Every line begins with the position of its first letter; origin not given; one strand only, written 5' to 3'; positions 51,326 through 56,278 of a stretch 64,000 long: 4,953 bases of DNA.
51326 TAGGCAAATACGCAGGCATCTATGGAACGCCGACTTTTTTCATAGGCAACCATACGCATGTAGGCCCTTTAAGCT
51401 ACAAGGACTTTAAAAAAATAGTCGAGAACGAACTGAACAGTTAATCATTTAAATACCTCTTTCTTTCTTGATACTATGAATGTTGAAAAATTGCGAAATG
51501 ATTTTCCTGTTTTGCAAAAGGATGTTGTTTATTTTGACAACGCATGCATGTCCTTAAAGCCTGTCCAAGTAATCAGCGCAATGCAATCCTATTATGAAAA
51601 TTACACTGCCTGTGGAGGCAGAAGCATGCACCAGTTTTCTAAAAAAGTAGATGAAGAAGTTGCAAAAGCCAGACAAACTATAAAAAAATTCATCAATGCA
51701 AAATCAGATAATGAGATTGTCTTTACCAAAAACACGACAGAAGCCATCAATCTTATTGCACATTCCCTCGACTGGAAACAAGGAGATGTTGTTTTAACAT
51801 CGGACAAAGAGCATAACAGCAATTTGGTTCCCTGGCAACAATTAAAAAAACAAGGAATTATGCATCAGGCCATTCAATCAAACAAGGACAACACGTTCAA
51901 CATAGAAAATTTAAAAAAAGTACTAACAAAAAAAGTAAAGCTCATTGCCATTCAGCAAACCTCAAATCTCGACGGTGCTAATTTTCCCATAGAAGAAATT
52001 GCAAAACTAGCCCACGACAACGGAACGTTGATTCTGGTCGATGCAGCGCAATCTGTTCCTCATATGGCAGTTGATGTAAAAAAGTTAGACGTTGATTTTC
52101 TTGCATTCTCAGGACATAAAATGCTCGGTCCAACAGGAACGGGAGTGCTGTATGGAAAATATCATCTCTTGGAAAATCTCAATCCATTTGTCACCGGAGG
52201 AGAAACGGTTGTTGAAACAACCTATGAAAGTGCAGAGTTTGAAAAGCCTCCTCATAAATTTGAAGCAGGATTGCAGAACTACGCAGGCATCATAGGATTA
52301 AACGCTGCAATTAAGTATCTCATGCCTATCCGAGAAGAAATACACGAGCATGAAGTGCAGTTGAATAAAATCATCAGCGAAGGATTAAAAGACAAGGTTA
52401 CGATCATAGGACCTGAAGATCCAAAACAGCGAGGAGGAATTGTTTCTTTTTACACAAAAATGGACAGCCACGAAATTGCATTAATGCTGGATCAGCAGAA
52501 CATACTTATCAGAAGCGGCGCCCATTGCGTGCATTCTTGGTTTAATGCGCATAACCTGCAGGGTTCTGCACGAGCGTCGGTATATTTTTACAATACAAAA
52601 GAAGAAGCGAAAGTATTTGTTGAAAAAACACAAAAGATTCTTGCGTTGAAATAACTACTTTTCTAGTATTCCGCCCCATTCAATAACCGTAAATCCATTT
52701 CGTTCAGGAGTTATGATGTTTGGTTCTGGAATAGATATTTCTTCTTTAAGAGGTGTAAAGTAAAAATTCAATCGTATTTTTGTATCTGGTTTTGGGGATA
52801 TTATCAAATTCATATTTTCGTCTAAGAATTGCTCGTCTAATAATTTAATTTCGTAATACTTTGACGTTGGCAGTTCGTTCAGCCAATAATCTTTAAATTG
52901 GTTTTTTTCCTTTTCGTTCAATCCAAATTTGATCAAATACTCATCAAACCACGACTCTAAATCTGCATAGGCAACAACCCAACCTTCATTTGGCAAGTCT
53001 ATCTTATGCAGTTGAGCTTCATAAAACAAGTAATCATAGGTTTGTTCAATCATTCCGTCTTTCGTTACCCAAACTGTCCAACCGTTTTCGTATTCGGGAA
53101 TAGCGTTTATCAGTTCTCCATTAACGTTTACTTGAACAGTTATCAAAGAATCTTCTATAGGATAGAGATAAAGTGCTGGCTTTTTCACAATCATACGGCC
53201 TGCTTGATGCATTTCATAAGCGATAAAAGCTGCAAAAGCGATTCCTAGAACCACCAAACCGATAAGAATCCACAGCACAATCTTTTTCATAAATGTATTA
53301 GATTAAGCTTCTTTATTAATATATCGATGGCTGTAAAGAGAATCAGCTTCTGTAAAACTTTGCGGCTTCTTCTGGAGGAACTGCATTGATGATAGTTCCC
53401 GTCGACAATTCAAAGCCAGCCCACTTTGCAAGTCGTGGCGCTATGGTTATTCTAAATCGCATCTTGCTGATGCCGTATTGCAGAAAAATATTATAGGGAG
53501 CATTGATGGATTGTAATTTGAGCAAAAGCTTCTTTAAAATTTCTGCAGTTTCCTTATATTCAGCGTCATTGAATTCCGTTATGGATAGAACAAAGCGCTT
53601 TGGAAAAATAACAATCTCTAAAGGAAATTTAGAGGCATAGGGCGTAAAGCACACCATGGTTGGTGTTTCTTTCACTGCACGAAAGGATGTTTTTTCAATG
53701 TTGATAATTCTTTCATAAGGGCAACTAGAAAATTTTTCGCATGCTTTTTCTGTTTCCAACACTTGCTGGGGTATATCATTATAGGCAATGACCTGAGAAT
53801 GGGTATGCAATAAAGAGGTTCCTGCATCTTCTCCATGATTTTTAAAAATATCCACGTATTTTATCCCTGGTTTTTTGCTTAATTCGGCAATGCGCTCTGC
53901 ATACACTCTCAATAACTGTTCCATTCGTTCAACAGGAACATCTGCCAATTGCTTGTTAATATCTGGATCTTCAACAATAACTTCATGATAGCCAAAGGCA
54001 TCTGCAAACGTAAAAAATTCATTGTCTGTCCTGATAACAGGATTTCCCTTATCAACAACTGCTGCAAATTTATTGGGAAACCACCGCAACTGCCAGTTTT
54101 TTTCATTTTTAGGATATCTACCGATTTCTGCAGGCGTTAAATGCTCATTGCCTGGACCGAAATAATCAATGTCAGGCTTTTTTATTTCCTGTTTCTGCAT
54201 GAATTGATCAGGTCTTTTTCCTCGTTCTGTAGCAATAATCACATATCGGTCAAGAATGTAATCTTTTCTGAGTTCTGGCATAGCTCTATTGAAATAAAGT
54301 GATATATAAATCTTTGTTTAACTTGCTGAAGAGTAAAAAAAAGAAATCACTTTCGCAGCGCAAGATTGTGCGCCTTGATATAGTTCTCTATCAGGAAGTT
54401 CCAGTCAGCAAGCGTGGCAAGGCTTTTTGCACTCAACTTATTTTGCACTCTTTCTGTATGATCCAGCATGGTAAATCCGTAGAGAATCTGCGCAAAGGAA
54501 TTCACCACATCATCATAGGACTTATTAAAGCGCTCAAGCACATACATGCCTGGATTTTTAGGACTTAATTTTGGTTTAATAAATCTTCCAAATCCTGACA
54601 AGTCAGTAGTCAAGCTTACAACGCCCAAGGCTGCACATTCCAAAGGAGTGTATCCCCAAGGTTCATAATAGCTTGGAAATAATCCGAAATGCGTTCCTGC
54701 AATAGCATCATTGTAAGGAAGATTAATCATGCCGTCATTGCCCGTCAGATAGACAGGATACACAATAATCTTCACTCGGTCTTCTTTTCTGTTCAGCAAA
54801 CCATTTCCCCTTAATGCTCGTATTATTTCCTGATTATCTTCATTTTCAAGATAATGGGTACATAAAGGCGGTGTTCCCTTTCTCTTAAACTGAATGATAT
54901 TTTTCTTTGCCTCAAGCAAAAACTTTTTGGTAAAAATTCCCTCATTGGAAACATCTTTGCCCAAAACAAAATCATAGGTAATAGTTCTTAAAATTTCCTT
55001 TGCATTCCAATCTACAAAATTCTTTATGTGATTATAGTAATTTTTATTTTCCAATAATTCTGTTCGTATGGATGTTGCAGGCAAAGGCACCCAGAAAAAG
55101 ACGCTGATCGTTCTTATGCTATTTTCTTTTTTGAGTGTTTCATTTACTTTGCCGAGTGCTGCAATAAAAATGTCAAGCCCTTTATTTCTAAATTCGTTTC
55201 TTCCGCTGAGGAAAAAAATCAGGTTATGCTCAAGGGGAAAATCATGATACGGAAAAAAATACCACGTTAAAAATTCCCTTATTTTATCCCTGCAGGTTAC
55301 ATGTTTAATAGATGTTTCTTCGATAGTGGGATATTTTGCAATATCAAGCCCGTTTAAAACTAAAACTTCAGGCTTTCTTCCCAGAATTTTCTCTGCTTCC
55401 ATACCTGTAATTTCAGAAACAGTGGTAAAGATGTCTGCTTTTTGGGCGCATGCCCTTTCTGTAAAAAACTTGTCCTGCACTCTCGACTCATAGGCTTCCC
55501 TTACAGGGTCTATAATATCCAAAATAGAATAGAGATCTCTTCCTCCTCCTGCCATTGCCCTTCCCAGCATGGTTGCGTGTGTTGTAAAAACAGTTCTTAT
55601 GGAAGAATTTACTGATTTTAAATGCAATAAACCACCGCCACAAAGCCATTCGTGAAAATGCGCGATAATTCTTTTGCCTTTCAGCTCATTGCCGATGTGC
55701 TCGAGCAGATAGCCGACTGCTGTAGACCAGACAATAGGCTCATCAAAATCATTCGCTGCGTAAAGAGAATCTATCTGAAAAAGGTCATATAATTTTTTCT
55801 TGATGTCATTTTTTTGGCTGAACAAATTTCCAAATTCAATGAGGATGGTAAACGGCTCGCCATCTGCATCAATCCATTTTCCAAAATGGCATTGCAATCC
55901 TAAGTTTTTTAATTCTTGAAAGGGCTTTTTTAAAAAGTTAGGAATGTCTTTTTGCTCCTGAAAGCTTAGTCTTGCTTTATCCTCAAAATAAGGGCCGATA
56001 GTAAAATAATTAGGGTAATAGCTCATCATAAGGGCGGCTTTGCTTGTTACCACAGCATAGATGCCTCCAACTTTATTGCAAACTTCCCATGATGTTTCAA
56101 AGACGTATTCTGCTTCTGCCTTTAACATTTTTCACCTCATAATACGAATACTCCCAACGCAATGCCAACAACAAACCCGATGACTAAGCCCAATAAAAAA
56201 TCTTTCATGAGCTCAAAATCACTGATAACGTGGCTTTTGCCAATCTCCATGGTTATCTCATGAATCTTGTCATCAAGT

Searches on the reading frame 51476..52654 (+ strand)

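Call 99: search_protein_families(library=pfam, proteins=[window:51476-52654:+], max_evalue=0.001)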
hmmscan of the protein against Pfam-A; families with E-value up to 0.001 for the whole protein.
window:51476-52654:+ (392 aa): 5 families
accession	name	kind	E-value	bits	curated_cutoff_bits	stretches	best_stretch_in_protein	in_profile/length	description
PF00266.25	Aminotran_5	-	3.5e-117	392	21.5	1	18-379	1-369/371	Aminotransferase class-V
PF00155.27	Aminotran_1_2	-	7.3e-09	35.7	19.7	1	63-191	45-187/361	Aminotransferase class I and II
PF01053.26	Cys_Met_Meta_PP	-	1.2e-06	27.8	27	1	101-218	89-201/381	Cys/Met metabolism PLP-dependent enzyme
PF01212.27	Beta_elim_lyase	-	3.8e-06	26.9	27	1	59-231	31-215/288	Beta-eliminating lyase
PF01041.23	DegT_DnrJ_EryC1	-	1.8e-05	24.6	19.8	1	78-196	39-152/360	DegT/DnrJ/EryC1/StrS aminotransferase family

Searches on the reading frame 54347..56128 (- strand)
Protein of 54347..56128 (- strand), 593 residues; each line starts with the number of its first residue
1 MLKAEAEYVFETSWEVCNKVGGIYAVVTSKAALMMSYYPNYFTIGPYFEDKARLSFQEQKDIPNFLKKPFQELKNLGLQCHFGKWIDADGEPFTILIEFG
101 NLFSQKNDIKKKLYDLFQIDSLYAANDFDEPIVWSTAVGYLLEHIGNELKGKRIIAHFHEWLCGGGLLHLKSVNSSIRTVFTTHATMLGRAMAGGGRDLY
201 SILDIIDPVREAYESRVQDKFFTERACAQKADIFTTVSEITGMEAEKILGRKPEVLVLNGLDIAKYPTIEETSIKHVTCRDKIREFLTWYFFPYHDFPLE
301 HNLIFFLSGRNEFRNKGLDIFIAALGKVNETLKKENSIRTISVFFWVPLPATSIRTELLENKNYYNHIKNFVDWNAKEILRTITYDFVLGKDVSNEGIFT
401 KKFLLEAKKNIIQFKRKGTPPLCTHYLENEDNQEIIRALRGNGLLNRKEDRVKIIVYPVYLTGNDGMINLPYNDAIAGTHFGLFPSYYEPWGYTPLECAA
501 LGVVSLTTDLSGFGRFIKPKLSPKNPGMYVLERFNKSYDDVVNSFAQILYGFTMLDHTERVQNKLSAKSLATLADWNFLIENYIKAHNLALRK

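Call 16: search_protein_families(library=pfam, proteins=[window:54347-56128:-], max_evalue=0.001)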
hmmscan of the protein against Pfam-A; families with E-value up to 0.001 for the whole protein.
window:54347-56128:- (593 aa): 3 families
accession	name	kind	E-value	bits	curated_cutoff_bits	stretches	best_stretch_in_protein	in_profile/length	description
PF05693.19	Glycogen_syn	-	1.8e-145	486.5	27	1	11-593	1-585/639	Glycogen synthase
PF20706.3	GT4-conflict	-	6.9e-05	22.4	26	0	477-546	280-348/385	Family 4 Glycosyltransferase in conflict systems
PF00534.26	Glycos_transf_1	-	0.00044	20.3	26.4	0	483-519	97-133/172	Glycosyl transferases group 1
